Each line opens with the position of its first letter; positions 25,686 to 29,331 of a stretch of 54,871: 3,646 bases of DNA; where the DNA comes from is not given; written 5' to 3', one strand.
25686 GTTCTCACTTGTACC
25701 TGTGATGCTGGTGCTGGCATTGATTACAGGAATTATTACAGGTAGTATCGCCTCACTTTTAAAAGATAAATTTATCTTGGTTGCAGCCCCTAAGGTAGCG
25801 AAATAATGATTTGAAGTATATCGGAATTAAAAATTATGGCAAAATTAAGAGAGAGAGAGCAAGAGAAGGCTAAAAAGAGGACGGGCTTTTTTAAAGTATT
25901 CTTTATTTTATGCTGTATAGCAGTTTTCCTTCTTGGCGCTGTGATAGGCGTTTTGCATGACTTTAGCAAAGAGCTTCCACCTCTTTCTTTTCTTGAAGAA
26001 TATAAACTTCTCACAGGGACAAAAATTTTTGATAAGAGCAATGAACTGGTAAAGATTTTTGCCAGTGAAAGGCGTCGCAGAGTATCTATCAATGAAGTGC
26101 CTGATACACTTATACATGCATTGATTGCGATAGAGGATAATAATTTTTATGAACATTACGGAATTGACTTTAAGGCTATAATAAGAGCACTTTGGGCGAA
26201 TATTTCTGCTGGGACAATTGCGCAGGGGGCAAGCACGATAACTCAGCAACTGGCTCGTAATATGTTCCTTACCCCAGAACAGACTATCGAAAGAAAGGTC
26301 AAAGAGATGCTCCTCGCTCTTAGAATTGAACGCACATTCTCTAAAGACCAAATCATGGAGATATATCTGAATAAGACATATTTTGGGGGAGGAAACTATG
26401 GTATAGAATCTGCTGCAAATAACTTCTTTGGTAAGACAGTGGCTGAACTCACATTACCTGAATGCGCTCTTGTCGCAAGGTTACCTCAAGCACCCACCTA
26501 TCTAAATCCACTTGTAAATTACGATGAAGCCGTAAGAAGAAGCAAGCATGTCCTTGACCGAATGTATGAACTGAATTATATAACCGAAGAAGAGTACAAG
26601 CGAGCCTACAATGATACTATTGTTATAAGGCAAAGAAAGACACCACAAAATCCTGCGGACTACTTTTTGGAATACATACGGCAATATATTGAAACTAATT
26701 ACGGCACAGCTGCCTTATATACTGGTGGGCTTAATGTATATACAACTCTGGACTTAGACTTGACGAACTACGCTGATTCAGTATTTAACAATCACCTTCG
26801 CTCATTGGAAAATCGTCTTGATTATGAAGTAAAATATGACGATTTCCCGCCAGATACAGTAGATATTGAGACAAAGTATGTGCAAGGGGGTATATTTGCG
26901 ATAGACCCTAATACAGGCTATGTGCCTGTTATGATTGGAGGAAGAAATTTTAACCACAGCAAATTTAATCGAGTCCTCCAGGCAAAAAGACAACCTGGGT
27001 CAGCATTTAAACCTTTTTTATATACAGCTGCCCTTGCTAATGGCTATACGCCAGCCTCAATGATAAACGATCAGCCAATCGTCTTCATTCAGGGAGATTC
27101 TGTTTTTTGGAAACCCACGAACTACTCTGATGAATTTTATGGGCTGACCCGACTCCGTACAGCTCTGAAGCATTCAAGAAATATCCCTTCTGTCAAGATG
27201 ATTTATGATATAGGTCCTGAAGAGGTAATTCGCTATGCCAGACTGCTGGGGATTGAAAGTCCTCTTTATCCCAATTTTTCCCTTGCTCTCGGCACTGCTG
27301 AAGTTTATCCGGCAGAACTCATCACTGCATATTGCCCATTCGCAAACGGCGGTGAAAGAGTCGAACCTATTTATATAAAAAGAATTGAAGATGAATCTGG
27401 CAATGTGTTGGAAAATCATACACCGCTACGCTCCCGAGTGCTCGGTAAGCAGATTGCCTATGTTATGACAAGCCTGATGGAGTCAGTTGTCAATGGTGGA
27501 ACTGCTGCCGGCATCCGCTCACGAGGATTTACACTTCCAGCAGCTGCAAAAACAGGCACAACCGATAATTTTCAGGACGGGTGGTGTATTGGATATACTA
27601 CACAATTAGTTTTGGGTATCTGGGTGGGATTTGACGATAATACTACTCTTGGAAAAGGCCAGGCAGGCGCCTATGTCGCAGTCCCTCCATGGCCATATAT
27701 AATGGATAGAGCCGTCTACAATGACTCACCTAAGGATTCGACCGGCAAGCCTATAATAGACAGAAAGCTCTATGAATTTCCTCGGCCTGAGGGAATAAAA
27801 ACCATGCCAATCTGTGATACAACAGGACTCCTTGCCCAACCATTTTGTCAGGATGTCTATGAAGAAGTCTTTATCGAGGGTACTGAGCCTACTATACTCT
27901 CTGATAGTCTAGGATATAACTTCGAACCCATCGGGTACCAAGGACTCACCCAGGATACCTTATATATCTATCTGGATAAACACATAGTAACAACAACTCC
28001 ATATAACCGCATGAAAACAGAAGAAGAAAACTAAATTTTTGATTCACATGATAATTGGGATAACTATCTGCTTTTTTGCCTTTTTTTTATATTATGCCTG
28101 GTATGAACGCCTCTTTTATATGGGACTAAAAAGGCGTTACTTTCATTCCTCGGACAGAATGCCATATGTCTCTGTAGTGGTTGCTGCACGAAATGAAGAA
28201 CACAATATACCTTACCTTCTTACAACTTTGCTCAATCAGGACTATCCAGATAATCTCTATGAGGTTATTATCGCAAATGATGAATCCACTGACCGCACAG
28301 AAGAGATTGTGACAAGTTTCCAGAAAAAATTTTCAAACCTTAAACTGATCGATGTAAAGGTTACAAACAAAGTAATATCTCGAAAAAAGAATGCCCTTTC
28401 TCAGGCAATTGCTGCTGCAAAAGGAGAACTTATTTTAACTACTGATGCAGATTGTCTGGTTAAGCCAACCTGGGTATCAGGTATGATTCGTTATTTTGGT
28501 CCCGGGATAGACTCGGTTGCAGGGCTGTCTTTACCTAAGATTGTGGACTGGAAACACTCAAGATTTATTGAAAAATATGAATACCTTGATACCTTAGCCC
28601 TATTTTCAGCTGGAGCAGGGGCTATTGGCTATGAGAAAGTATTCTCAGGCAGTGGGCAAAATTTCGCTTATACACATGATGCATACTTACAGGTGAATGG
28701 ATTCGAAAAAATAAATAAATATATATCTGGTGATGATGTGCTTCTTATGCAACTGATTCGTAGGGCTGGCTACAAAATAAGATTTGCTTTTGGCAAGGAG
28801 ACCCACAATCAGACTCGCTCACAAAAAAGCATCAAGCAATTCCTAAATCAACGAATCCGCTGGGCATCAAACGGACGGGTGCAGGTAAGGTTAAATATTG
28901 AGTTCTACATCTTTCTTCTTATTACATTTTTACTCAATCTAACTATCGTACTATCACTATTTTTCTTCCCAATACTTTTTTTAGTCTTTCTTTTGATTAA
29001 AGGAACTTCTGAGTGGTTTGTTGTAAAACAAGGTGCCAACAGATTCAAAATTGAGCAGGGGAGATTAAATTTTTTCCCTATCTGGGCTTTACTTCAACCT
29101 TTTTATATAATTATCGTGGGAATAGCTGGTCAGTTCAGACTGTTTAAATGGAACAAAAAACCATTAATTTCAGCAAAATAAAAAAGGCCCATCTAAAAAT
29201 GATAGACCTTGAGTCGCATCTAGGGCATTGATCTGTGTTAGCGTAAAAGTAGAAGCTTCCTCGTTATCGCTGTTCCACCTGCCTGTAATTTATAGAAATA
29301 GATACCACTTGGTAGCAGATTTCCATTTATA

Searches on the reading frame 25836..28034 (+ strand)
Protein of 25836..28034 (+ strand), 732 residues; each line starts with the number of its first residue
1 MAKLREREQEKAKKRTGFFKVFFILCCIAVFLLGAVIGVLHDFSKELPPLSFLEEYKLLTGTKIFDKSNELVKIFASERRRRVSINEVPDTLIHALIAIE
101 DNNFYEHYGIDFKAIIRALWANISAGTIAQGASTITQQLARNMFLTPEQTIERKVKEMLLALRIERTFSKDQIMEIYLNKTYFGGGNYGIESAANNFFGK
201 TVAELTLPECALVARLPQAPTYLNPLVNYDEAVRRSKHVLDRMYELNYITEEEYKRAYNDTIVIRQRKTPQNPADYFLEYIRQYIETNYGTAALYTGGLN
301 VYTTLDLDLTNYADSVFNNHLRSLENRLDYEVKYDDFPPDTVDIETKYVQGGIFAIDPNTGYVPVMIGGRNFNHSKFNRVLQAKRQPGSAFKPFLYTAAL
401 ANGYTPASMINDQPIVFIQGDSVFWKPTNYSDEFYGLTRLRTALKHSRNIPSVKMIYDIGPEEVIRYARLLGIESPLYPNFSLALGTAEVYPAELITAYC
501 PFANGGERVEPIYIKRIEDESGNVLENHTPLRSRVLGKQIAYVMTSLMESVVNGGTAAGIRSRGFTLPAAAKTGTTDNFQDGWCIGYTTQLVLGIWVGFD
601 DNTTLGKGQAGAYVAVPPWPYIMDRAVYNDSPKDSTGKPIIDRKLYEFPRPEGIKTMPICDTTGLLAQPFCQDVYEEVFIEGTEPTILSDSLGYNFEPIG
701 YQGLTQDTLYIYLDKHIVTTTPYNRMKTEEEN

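Call 29: search_protein_families(library=pfam, proteins=[window:25836-28034:+], max_evalue=0.0001)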
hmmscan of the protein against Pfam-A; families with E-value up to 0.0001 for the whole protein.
window:25836-28034:+ (732 aa): 2 families
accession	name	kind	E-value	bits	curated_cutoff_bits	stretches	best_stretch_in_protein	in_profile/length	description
PF00912.28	Transgly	-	6.7e-66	221.5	27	1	74-243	7-177/178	Transglycosylase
PF00905.27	Transpeptidase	-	7.7e-31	107.8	22.1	1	351-589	1-266/299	Penicillin binding protein transpeptidase domain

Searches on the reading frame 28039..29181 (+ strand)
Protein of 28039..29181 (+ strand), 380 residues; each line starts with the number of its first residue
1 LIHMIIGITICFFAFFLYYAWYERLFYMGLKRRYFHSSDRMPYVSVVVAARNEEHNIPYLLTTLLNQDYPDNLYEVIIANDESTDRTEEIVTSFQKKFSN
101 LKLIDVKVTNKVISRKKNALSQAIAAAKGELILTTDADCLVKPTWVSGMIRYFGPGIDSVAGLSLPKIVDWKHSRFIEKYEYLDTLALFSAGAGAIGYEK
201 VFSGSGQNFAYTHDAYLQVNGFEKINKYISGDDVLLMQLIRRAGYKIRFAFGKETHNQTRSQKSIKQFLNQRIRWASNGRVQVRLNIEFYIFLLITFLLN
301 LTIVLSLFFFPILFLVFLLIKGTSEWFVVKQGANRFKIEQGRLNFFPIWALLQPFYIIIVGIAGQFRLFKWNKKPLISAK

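Call 29: search_protein_families(library=pfam, proteins=[window:28039-29181:+], max_evalue=0.0001)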
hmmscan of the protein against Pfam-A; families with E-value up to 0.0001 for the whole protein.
window:28039-29181:+ (380 aa): 5 families
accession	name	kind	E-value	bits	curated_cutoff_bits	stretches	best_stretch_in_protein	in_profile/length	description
PF00535.33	Glycos_transf_2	-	2.3e-24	86.7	23.3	1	45-184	1-132/168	Glycosyl transferase family 2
PF13641.12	Glyco_tranf_2_3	-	9.7e-17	62.2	27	1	42-277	1-229/230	Glycosyltransferase like family 2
PF13632.12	Glyco_trans_2_3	-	8.2e-13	49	27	1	132-319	2-188/198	Glycosyl transferase family group 2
PF13506.12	Glyco_transf_21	-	2.6e-12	47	21.7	1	110-276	12-173/174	Glycosyl transferase family 21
PF10111.15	Glyco_tranf_2_2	-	6.8e-06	26.2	27.3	1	45-149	1-102/276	Glycosyltransferase like family 2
